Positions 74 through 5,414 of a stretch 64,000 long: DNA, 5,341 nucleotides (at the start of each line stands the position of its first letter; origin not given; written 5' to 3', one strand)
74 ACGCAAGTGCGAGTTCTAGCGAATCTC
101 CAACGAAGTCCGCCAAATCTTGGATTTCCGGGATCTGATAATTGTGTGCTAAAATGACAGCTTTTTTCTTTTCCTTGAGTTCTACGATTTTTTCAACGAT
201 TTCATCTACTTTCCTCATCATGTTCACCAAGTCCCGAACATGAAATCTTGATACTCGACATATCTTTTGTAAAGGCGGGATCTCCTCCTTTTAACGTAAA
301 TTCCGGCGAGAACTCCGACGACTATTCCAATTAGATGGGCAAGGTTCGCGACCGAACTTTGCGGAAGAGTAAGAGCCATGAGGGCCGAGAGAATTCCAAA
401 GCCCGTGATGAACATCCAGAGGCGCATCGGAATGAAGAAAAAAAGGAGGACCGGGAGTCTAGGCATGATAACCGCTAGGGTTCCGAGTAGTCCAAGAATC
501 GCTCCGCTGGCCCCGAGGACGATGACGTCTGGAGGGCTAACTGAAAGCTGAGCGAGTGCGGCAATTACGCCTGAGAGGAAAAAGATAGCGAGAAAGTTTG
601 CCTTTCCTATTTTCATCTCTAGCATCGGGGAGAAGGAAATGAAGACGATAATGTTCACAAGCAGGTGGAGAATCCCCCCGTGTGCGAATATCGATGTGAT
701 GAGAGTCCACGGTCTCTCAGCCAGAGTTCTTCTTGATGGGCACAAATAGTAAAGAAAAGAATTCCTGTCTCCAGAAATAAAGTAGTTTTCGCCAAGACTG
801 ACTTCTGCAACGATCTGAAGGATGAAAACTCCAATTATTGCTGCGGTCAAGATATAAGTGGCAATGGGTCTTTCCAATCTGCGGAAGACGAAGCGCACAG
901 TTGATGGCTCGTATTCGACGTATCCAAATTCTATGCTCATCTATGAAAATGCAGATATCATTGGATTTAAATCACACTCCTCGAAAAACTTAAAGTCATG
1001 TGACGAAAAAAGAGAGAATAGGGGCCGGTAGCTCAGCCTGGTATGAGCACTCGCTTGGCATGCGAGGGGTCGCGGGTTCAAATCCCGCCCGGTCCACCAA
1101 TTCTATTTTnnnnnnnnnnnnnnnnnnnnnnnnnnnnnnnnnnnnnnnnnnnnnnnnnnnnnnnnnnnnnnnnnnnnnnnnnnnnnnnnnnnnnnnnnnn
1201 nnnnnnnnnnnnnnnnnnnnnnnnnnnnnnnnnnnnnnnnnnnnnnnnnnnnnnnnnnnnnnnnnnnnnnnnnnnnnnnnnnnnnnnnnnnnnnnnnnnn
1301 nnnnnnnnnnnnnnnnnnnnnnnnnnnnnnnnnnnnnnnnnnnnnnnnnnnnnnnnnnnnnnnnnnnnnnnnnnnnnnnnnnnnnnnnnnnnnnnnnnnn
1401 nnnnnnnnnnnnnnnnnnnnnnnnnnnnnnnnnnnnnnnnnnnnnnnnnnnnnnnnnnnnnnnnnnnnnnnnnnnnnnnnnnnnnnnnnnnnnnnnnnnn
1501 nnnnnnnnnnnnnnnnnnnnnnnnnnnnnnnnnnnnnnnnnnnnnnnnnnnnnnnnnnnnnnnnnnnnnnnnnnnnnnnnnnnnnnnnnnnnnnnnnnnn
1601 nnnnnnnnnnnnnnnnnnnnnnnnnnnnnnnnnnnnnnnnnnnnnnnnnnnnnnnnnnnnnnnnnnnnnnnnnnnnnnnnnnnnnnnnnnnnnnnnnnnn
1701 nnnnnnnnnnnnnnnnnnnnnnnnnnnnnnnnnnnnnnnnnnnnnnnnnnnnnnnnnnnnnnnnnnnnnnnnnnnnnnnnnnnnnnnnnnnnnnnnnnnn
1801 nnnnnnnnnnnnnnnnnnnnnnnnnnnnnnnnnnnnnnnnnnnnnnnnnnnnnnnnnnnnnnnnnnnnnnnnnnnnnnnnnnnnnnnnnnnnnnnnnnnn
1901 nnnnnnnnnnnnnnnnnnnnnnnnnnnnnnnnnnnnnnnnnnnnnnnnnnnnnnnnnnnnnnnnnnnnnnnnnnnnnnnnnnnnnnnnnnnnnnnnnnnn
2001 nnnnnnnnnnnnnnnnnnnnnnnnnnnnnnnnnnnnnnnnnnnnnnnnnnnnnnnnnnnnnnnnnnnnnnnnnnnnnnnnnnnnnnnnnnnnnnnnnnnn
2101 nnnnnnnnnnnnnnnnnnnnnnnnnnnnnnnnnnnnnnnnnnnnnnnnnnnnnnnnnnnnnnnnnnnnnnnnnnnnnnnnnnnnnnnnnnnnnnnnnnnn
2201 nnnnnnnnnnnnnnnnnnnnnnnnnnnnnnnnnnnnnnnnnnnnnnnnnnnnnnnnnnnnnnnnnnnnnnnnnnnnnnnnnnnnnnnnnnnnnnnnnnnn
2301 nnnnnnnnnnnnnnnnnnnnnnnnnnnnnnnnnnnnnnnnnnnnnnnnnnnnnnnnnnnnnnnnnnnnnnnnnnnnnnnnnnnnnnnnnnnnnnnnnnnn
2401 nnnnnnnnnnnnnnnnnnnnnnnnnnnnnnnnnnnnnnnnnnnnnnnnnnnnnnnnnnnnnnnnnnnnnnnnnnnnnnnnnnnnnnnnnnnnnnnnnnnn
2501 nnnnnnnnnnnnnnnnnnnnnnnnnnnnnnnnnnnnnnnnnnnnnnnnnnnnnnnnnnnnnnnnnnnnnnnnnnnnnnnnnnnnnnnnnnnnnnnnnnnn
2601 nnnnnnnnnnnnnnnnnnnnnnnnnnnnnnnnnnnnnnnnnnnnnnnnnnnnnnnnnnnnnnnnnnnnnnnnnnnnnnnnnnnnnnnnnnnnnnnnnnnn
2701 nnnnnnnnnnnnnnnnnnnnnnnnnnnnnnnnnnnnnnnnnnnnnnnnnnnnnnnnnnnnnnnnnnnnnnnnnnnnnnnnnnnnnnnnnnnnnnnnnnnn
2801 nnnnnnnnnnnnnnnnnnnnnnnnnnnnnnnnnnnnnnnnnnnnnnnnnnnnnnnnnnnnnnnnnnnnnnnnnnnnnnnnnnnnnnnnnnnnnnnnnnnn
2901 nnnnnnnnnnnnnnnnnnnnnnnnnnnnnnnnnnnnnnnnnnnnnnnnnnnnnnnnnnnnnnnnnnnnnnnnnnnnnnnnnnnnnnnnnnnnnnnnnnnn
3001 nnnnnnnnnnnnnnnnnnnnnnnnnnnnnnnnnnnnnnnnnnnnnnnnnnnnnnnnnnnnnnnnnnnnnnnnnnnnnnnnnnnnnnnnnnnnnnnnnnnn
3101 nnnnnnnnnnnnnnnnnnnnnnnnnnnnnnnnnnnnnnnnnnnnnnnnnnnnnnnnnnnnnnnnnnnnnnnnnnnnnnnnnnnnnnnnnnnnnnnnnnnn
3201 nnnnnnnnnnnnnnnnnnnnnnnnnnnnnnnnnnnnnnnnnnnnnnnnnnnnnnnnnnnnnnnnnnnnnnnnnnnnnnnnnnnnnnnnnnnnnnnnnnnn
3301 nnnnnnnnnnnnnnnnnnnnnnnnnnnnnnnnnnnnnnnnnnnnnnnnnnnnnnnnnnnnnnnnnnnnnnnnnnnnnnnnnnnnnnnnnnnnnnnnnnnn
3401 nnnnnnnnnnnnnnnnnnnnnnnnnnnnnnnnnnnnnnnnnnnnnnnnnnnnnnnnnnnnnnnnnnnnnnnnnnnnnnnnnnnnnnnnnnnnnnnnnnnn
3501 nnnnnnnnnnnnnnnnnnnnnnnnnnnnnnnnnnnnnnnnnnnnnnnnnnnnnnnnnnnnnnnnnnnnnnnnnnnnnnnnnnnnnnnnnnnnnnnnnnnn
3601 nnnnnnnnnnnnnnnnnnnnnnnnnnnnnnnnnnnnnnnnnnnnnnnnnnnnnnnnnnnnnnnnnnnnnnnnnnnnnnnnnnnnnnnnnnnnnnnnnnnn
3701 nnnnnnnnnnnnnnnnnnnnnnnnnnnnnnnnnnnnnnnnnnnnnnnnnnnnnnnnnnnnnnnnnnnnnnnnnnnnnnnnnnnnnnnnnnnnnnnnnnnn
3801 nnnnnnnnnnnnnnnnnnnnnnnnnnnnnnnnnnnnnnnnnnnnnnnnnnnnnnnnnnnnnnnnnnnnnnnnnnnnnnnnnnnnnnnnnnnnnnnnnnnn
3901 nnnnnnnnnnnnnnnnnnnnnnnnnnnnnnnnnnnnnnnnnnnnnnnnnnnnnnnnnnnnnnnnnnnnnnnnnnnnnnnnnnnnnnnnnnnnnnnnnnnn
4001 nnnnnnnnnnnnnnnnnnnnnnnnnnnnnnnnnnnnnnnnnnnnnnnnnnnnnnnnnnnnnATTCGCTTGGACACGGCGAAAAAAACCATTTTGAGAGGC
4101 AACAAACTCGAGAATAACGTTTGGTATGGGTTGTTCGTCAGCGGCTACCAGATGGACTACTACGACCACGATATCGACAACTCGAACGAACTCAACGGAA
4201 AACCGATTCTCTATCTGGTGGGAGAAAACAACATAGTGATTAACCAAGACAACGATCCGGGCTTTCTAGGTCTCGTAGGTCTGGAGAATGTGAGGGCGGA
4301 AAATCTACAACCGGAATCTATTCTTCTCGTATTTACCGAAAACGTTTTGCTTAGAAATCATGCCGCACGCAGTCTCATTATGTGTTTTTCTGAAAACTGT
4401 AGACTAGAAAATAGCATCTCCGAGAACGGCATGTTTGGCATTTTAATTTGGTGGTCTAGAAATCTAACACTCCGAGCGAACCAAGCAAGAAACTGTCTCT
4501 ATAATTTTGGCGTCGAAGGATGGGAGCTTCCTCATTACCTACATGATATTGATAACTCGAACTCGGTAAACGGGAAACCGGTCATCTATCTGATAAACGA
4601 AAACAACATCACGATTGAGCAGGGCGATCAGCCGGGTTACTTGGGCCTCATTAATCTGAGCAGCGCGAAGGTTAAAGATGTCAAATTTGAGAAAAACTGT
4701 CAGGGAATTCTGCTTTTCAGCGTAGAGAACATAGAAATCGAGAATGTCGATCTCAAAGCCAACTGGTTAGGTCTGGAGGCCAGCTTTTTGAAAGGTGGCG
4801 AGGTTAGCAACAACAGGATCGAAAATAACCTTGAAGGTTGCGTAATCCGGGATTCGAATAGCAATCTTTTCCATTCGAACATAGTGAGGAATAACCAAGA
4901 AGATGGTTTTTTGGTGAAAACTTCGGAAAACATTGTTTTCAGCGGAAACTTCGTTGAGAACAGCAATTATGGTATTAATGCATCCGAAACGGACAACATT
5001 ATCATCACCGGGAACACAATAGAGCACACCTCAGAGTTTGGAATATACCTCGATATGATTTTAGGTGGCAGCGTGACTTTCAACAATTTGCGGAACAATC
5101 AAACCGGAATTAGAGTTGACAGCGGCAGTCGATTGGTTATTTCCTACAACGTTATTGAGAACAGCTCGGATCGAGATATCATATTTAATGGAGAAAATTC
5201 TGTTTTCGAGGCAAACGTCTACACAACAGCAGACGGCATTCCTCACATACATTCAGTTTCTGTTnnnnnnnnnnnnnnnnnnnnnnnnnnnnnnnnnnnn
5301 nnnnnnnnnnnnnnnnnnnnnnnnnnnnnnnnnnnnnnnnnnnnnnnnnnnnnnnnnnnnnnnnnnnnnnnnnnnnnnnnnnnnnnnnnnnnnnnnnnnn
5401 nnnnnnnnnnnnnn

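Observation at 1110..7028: A 1972-aa beta-helix adhesin/S-layer-like giant with internally triplicated module and non-PGF C-terminal anchor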

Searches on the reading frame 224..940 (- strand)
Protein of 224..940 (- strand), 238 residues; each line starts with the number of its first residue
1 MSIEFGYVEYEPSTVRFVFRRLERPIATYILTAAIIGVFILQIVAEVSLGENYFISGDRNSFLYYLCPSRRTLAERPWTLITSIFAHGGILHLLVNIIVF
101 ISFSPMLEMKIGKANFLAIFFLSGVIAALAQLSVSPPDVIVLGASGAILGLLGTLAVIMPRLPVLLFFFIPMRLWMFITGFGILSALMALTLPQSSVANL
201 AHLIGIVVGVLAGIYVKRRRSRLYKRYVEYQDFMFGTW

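Call 18: find_encoding_contigs(protein=window:224-940:-, flank=10000, max_places=6)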
Protein window:224-940:- (238 aa): 4 contigs read that carry it; 1 place shown.
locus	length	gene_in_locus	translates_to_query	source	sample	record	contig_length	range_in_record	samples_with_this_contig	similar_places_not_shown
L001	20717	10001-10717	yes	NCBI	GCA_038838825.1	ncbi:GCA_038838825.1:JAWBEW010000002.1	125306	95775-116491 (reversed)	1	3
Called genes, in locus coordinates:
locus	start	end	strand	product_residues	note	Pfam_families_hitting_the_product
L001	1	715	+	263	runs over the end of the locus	PF02735:Ku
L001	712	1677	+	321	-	PF01068:DNA_ligase_A_M, PF04679:DNA_ligase_A_C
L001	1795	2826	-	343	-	PF01916:DS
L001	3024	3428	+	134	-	PF00293:NUDIX, PF14815:NUDIX_4 (weak)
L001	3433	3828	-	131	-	PF04126:Cyclophil_like, PF18050:Cyclophil_like2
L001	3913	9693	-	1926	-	-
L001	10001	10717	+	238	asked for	PF01694:Rhomboid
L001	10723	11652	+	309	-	PF02445:NadA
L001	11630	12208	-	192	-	PF00596:Aldolase_II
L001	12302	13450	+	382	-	-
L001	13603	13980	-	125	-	PF16656:Pur_ac_phosph_N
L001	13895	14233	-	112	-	-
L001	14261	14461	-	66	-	-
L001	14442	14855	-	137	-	PF01989:AcnX_swivel_put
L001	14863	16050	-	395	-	PF04412:AcnX, PF28403:AcnX_2nd, PF28406:AcnX_3rd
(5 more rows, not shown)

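Call 47: search_protein_families(library=pfam, proteins=[window:224-940:-], max_evalue=0.001)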
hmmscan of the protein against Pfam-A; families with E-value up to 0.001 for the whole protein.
window:224-940:- (238 aa): 1 family
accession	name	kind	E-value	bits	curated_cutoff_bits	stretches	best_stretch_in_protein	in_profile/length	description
PF01694.28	Rhomboid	-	8.6e-32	110.7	22.6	1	75-218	2-142/143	Rhomboid domain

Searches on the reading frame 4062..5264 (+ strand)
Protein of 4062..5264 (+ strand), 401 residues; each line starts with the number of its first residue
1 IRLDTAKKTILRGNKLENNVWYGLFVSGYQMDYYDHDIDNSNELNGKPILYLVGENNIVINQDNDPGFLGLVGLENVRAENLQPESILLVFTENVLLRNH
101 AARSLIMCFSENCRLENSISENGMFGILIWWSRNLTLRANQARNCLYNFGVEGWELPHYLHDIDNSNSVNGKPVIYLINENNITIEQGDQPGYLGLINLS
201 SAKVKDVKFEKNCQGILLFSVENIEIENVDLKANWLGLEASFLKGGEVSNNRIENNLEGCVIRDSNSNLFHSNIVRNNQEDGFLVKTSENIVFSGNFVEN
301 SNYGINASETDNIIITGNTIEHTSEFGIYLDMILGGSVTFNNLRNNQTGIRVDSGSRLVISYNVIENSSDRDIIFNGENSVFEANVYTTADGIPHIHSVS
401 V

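Call 37: predict_structure(alignment_id=A1)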
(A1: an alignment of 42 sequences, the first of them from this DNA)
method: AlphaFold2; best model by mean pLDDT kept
length: 401 residues; sequences in the alignment: 42
mean_pLDDT: 95.3   pTM: 0.91
mean pLDDT of the five models: 95.3, 95.0, 95.0, 94.7, 94.5
residues with pLDDT >= 90: 357; 70-90: 33; 50-70: 8; < 50: 3
segments of 3 or more residues with pLDDT < 50: 399-401
pLDDT, mean of each block of 10 residues (from residue 1): 94 93 89 96 97 97 93 98 97 98 97 98 97 99 98 98 98 98 96 98 98 98 99 98 98 99 98 98 98 99 98 98 98 97 97 94 93 88 82 60 40
secondary structure, 60 per line:
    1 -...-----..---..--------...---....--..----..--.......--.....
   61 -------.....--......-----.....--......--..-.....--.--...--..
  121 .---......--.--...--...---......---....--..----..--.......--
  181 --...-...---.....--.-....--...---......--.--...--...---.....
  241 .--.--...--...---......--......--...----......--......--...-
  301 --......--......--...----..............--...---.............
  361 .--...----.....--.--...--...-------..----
elements in order: E2-4 E25-27 H31-34 E47-53 E56-60 E68-72 E75-80 E86-90 E93-98 E104-108 E114-116 E119-121 E125-130 E136-138 E141-143 E147-152 H156-159 E172-178 E183-185 E193-197 E202-205 E208-210 E214-219 E225-227 E230-232 E236-241 E247-249 E252-254 E258-263 E266-271 E274-276 E281-286 E289-294 E297-299 E303-308 E311-316 E319-321 E326-339 E342-344 E348-361 E364-366 E371-375 E381-383 E386-388

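Call 43: fold_search(model_id=the predicted structure, library=pdb)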
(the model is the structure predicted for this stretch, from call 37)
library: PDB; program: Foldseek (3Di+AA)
matches with E <= 10: 577; with E <= 0.001: 35
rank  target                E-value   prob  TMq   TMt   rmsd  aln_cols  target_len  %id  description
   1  4nk8                  3.1e-06  1.00  0.46  0.43  11.4       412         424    9  Crystal Structure of the periplasmic alginate epimerase AlgG D317A mutant (released 2014-01-15)
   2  4nk6                  4.0e-06  1.00  0.46  0.43  12.3       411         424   10  Crystal Structure of the periplasmic alginate epimerase AlgG (released 2014-01-15)
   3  4ozz                  5.8e-06  1.00  0.45  0.43  11.8       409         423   10  Crystal Structure of the periplasmic alginate epimerase AlgG T265N T268M double mutant (released 2015-03-04)
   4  4ozy                  1.1e-05  1.00  0.47  0.45  11.2       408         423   10  Crystal Structure of the periplasmic alginate epimerase AlgG T265N mutant (released 2015-03-04)
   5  5lw3                  1.6e-05  1.00  0.33  0.34  11.4       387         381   11  Azotobacter vinelandii Mannuronan C-5 epimerase AlgE6 A-module (released 2017-10-25)
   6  7vul_B                4.6e-05  1.00  0.25  0.18  13.8       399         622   10  Structure of Klebsiella Phage P560 depolymerase (released 2022-11-16)
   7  8wm1_A                1.1e-04  1.00  0.39  0.34  11.8       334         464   12  DHS dehydratase (released 2024-10-02)
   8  6f7k_B                1.1e-04  1.00  0.34  0.26  13.4       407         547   12  Crystal structure of Dettilon tailspike protein (gp208) (released 2018-12-19)
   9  7o78_B                1.4e-04  1.00  0.35  0.29  13.7       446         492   12  Structure of the PL6 family chondroitinase B from Pseudopedobacter saltans, Pedsa3807 (released 2021-07-28)
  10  9ozd_B                2.2e-04  1.00  0.31  0.34  12.9       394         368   12  Crystal structure of the polysaccharide lyase RbmB from Vibrio cholerae bound to Vibrio Polysaccharide (released 2026-03-11)
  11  5zru_A                2.3e-04  1.00  0.36  0.26  12.3       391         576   13  Crystal structure of Agl-KA catalytic domain (released 2019-10-23)
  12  2pyg_A                2.6e-04  1.00  0.46  0.49  10.4       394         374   11  Azotobacter vinelandii Mannuronan C-5 epimerase AlgE4 A-module (released 2008-05-27)
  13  9ozl_C                2.6e-04  1.00  0.32  0.35  11.4       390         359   12  Crystal structure of the polysaccharide lyase RbmB from Vibrio cholerae (released 2026-03-11)
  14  7osf_A                2.8e-04  1.00  0.34  0.35  13.0       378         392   15  ABC Transporter complex NosDFYL, R-domain 1 (released 2022-06-22)
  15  7o78_A                2.9e-04  1.00  0.37  0.31  12.9       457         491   10  Structure of the PL6 family chondroitinase B from Pseudopedobacter saltans, Pedsa3807 (released 2021-07-28)
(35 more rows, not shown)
